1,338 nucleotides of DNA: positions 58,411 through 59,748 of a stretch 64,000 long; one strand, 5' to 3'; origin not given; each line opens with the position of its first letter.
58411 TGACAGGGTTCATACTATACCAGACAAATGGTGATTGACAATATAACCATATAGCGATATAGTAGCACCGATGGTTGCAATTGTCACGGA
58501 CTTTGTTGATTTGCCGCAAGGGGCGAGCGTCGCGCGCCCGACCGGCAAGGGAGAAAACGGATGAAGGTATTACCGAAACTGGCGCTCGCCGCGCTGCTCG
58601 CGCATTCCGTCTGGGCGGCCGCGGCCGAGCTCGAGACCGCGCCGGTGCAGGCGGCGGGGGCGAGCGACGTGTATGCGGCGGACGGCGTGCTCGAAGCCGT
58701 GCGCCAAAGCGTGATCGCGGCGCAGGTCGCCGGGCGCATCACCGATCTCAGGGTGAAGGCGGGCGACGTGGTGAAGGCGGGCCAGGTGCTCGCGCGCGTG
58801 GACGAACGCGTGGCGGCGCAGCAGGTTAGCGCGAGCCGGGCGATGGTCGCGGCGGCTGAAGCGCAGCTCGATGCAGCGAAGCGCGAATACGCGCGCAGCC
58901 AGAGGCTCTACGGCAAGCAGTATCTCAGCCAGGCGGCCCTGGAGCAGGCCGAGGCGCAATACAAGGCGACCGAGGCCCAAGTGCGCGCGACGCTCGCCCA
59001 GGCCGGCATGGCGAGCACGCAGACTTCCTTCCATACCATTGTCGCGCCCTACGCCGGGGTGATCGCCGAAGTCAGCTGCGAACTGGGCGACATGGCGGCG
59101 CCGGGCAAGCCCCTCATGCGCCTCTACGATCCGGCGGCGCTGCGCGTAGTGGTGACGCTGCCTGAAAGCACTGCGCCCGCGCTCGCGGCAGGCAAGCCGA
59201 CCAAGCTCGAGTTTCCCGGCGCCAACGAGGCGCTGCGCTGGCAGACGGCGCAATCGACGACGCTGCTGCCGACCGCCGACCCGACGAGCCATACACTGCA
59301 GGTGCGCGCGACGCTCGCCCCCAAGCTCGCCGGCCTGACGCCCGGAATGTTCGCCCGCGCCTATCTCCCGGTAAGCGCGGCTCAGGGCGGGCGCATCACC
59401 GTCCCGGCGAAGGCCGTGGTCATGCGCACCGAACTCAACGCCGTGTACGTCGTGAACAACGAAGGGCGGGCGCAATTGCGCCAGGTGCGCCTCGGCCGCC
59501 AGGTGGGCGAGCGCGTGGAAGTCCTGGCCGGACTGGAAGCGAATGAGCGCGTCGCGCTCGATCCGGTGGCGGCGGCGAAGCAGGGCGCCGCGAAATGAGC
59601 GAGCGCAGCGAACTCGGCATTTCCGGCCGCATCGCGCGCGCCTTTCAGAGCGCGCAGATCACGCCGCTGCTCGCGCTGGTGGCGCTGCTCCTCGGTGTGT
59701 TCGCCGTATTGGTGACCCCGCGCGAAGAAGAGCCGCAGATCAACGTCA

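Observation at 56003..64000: Thiol-redox gene block wired into an RND efflux operon (MFP-RND-DUF2892-TrxC-TolC) beside a Cys-bearing ArsR regulator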

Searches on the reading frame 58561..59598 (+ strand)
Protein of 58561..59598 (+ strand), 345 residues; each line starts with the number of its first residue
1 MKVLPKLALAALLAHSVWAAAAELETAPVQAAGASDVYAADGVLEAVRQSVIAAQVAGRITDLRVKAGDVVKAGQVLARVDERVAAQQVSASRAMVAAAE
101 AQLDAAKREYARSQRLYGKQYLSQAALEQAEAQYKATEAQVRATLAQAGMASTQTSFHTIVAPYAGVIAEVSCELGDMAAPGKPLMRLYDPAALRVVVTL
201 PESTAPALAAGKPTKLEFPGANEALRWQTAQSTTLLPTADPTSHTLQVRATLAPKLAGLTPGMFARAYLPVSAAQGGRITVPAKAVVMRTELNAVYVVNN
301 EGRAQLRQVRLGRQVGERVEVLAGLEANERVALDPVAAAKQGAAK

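Call 3: search_protein_families(library=pfam, proteins=[window:58561-59598:+], max_evalue=0.01)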
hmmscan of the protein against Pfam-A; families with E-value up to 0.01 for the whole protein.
window:58561-59598:+ (345 aa): 4 families
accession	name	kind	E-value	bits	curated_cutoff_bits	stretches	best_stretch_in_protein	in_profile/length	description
PF16576.10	HlyD_D23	-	3.2e-22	79.3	30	1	48-265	18-214/214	Barrel-sandwich domain of CusB or HlyD membrane-fusion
PF13437.12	HlyD_3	-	1.1e-19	71.5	22.2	2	159-262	1-106/106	HlyD family secretion protein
PF13533.13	Biotin_lipoyl_2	-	9.6e-12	44.9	29.8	1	52-81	3-32/32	Biotin-lipoyl like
PF00364.28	Biotin_lipoyl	-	5.9e-09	36.1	22.1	1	51-79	44-72/73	Biotin-requiring enzyme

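Call 6: search_protein_families(library=ncbifam, proteins=[window:58561-59598:+], max_evalue=0.001)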
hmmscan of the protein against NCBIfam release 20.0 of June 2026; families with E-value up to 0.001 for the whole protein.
window:58561-59598:+ (345 aa): 28 families (the best 25 are shown)
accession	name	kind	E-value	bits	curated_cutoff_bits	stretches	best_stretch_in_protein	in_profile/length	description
TIGR01730.1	RND_mfp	subfamily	6.4e-63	212.6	94.9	1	27-343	4-317/322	efflux RND transporter periplasmic adaptor subunit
TIGR00999.1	8a0102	subfamily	3.8e-43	147.6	319.3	1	68-333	1-264/271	CzcB/NccB family metal efflux transporter periplasmic adaptor subunit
NF008589.1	PRK11556.1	equivalog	1.8e-28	99.6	391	1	23-342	53-382/392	MdtA/MuxA family multidrug efflux RND transporter periplasmic adaptor subunit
NF000272.2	OqxA_adapt_sub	exception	4.6e-19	68.6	835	2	241-334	273-365/391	multidrug efflux RND transporter periplasmic adaptor subunit OqxA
NF045904.1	RND-peri-MexE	equivalog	4.8e-16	58.6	714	2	21-182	35-196/390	multidrug efflux RND transporter periplasmic adaptor subunit MexE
NF008606.0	PRK11578.1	equivalog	8.9e-16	58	342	1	13-334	25-363/371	macrolide transporter subunit MacA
NF033138.2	RND-peri-MexC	equivalog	1.2e-13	51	625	1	39-343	53-367/375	MexC family multidrug efflux RND transporter periplasmic adaptor subunit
TIGR00998.1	8a0101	subfamily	3.9e-13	49.1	390.8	2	46-149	39-141/334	EmrA/EmrK family multidrug efflux transporter periplasmic adaptor subunit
NF007850.1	PRK10559.1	equivalog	4.8e-13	48.9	400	1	51-225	42-215/303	p-hydroxybenzoic acid efflux pump subunit AaeA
NF007132.1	PRK09578.1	equivalog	8e-13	47.9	512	2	37-167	53-183/396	MexX/AxyX family multidrug efflux RND transporter periplasmic adaptor subunit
NF007303.0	PRK09783.1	subfamily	1.1e-12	47.1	390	1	152-332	210-385/414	copper/silver efflux system membrane fusion protein CusB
NF007785.0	PRK10476.1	equivalog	4.8e-12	45.4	376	2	39-109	39-108/347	multidrug transporter subunit MdtN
TIGR03794.1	NHLM_micro_HlyD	equivalog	6.8e-12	45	156.2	1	48-146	57-156/421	NHLP bacteriocin system secretion protein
NF007362.0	PRK09859.1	equivalog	1e-10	41.3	738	2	51-178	63-190/385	multidrug transporter subunit MdtE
NF011604.1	PRK15030.1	equivalog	1.4e-10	40.8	765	2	42-178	58-194/397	multidrug efflux RND transporter periplasmic adaptor subunit AcrA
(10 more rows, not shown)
